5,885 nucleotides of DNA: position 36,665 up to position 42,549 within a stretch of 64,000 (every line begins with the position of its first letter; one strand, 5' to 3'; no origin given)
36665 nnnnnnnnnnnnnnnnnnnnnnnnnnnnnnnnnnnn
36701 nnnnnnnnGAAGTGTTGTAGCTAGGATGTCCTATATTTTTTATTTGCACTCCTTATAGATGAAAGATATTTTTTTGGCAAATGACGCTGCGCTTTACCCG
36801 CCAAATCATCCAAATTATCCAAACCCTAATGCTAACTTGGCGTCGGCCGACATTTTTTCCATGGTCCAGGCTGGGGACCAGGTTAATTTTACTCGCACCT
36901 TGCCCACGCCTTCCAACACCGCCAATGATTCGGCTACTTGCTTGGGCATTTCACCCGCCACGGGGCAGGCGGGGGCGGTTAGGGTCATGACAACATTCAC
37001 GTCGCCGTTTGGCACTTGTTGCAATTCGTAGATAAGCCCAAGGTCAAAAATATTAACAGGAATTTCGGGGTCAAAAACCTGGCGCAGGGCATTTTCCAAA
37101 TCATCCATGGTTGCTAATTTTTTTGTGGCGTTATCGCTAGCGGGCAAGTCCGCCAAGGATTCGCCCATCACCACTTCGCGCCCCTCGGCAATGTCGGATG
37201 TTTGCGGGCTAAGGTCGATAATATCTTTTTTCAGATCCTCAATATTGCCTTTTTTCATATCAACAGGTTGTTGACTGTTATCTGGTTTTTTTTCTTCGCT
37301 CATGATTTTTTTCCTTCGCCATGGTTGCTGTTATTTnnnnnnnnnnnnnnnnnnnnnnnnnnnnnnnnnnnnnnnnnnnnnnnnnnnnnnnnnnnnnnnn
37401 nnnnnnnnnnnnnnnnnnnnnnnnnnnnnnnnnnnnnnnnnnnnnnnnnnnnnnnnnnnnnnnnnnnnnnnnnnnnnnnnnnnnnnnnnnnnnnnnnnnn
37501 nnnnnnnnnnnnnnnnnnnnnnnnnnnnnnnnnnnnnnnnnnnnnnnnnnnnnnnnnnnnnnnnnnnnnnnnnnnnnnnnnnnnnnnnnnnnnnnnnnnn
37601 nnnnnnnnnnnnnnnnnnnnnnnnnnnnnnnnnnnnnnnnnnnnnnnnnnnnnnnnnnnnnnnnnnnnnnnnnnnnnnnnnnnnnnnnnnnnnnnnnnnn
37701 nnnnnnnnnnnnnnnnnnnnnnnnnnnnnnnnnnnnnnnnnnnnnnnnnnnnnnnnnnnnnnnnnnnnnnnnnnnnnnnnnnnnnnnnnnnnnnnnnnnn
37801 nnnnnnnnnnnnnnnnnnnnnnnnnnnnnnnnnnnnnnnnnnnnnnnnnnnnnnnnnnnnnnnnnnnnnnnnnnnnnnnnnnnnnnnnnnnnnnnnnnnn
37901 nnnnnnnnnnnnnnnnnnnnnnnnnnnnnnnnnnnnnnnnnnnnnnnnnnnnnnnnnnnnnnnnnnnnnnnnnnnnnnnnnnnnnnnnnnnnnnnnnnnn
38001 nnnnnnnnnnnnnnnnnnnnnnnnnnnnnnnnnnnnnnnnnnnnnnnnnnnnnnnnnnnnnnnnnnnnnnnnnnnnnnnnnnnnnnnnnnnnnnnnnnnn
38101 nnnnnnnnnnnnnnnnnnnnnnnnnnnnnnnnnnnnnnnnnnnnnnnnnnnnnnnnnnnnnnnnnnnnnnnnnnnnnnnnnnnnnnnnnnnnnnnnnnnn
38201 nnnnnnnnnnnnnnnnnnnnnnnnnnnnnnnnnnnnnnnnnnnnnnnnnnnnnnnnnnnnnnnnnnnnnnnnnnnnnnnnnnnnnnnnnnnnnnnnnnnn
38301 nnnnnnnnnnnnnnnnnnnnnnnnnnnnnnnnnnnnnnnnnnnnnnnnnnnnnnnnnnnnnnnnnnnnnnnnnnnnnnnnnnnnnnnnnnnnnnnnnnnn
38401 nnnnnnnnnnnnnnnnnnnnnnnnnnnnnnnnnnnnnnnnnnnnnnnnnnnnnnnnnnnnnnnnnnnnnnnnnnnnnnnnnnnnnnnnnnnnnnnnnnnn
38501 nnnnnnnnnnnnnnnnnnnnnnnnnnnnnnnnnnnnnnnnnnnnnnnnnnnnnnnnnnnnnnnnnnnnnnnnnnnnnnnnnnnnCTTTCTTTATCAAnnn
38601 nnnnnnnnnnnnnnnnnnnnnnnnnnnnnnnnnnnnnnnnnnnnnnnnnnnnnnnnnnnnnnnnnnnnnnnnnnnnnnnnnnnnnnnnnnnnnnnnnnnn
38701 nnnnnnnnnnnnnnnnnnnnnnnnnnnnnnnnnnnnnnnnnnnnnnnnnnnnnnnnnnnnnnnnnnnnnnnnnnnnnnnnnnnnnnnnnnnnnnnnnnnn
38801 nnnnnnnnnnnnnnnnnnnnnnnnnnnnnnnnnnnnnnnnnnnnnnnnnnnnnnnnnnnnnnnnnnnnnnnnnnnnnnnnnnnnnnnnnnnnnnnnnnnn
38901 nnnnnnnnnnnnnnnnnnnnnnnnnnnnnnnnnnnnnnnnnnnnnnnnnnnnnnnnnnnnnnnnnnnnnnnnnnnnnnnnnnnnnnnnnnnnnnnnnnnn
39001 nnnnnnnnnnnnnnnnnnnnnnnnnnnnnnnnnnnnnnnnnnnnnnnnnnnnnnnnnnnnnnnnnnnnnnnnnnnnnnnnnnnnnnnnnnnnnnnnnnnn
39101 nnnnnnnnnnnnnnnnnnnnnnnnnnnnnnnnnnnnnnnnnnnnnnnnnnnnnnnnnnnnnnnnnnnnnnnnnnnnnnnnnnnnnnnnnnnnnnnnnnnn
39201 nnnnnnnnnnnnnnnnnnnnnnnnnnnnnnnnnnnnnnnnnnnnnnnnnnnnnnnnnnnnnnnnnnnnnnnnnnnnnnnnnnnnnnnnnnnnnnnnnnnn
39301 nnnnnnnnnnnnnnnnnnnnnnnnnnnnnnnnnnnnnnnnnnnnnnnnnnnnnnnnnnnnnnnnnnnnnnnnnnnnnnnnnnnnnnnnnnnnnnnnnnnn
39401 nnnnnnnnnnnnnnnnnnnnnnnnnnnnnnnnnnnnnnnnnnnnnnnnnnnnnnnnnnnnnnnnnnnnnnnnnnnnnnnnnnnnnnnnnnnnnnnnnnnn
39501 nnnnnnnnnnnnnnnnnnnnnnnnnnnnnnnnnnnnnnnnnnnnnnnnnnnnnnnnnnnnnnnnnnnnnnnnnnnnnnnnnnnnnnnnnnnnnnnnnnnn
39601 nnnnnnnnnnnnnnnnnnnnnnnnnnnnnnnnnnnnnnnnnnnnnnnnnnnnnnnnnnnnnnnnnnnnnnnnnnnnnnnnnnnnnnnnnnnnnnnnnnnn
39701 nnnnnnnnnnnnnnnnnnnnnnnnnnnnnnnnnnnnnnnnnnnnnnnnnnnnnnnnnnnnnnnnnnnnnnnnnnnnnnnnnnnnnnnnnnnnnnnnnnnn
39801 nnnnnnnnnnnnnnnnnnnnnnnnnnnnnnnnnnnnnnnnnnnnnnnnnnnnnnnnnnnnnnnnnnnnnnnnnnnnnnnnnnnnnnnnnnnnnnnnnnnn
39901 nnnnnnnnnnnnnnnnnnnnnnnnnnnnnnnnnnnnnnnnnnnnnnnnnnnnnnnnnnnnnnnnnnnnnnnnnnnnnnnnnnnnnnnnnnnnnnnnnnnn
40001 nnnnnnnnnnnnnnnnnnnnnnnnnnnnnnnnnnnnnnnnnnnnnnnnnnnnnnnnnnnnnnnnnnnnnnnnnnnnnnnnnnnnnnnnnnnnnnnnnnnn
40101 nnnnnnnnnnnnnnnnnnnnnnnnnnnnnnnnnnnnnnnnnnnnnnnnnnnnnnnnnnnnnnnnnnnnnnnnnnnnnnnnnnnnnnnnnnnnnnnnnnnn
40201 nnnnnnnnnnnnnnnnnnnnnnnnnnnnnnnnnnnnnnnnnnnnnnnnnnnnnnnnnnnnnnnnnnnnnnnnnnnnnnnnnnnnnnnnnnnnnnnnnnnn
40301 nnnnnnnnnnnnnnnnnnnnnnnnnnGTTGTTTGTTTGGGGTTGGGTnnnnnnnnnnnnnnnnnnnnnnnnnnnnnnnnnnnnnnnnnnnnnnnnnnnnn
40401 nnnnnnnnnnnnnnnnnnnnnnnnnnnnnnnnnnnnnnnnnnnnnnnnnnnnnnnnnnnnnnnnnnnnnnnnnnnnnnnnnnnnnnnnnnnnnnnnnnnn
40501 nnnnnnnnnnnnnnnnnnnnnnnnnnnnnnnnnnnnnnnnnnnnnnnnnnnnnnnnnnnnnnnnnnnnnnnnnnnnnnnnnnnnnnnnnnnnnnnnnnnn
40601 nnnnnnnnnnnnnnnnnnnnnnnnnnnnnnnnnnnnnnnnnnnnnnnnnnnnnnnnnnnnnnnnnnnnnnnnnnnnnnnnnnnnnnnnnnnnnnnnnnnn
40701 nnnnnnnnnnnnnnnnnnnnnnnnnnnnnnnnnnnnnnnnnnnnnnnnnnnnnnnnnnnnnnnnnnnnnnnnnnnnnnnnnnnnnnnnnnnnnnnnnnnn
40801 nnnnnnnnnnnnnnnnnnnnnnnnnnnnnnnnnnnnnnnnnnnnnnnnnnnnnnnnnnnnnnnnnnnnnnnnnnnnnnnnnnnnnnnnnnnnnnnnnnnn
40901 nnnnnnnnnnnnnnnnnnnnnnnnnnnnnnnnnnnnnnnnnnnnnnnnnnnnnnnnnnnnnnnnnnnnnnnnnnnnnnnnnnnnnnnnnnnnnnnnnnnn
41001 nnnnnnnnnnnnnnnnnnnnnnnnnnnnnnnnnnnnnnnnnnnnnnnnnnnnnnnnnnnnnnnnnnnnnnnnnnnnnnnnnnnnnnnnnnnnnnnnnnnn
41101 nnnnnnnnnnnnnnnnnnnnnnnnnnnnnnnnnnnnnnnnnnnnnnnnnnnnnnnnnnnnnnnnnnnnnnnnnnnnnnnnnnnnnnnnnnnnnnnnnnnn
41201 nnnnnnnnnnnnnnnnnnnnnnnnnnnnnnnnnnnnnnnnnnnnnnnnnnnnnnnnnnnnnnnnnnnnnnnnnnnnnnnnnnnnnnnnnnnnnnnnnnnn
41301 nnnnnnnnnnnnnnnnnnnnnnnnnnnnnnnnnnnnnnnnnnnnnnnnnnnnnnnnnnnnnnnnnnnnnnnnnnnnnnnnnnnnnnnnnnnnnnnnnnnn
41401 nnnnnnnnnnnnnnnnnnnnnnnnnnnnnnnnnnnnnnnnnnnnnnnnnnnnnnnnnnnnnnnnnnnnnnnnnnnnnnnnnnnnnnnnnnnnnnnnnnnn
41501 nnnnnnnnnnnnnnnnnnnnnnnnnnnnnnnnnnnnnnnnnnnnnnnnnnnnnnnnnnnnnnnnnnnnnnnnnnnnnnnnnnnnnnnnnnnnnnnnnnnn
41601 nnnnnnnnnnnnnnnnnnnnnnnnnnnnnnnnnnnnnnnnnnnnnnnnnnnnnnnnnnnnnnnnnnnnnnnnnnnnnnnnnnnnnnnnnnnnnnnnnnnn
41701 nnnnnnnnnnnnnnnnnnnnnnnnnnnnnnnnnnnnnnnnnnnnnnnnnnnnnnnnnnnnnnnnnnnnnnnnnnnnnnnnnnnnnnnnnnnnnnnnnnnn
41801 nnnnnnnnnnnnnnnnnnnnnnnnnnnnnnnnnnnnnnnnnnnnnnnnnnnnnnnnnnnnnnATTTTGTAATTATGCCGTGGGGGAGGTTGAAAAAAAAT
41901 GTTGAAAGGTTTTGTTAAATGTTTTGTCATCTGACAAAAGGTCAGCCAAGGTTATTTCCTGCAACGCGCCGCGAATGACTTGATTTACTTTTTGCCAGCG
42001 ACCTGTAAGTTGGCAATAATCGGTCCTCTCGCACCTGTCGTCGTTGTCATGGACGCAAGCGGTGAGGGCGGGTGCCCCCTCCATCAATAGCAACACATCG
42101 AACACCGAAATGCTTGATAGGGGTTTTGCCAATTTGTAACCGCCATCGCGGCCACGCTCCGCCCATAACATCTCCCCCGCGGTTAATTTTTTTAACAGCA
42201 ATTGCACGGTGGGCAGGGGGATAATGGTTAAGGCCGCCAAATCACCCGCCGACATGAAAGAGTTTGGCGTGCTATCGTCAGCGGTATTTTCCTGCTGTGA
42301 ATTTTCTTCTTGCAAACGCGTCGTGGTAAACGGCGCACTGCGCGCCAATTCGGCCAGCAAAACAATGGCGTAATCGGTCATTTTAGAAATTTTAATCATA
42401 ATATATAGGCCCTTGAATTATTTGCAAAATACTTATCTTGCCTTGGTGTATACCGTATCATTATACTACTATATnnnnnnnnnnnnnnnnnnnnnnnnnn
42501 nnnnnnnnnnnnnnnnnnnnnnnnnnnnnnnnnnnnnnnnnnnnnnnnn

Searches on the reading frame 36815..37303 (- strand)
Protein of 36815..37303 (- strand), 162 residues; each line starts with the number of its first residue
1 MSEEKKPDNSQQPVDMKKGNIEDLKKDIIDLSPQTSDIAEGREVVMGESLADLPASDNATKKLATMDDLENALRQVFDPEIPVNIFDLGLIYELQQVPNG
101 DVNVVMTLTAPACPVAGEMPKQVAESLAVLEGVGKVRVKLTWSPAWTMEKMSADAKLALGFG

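Call 30: search_protein_families(library=ncbifam, proteins=[window:36815-37303:-], max_evalue=0.00001)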
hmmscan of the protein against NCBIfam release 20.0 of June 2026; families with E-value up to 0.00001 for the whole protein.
window:36815-37303:- (162 aa): 4 families
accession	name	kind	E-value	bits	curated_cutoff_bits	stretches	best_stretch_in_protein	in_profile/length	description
TIGR02945.1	SUF_assoc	equivalog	5.8e-37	126.1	143.4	1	68-161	5-98/99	SUF system Fe-S cluster assembly protein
TIGR03406.1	FeS_long_SufT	hypoth_equivalog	2.1e-26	92.8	202.6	1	53-160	62-173/174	putative Fe-S cluster assembly protein SufT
NF041868.1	paad_haloarch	equivalog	2e-21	76.4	180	1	47-157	11-118/127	1,2-phenylacetyl-CoA epoxidase subunit PaaD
TIGR02159.1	PA_CoA_Oxy4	equivalog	9.4e-12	45.4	108.15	1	76-159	1-83/146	1,2-phenylacetyl-CoA epoxidase subunit PaaD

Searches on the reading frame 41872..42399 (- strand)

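Call 30: search_protein_families(library=ncbifam, proteins=[window:41872-42399:-], max_evalue=0.00001)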
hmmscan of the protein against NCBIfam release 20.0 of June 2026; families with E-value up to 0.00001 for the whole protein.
window:41872-42399:- (175 aa): 7 families
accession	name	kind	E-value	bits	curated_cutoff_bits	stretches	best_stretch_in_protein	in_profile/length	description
TIGR02944.1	suf_reg_Xantho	equivalog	1.9e-29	102.7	110.65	1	47-154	24-130/130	SUF system Fe-S cluster assembly regulator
TIGR00738.1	rrf2_super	superfamily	1.2e-20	73.7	73.3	1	46-155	23-131/132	Rrf2 family transcriptional regulator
NF008886.0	PRK11920.1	equivalog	1.9e-13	50.3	193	1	69-165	45-141/153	iron-responsive transcriptional regulator RirA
TIGR02010.1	IscR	equivalog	2e-12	47.1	207.55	1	60-158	37-133/135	Fe-S cluster assembly transcriptional regulator IscR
NF047409.1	Cys_reg_CymR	equivalog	8.5e-09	35.7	195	1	68-162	45-131/139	cysteine metabolism transcriptional regulator CymR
NF008240.0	PRK11014.1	equivalog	2.9e-08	33.8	182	1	69-163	46-136/141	nitric oxide-sensing transcriptional repressor NsrR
NF008110.0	PRK10857.1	equivalog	5.1e-07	29.6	275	1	60-160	37-135/164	Fe-S cluster assembly transcriptional regulator IscR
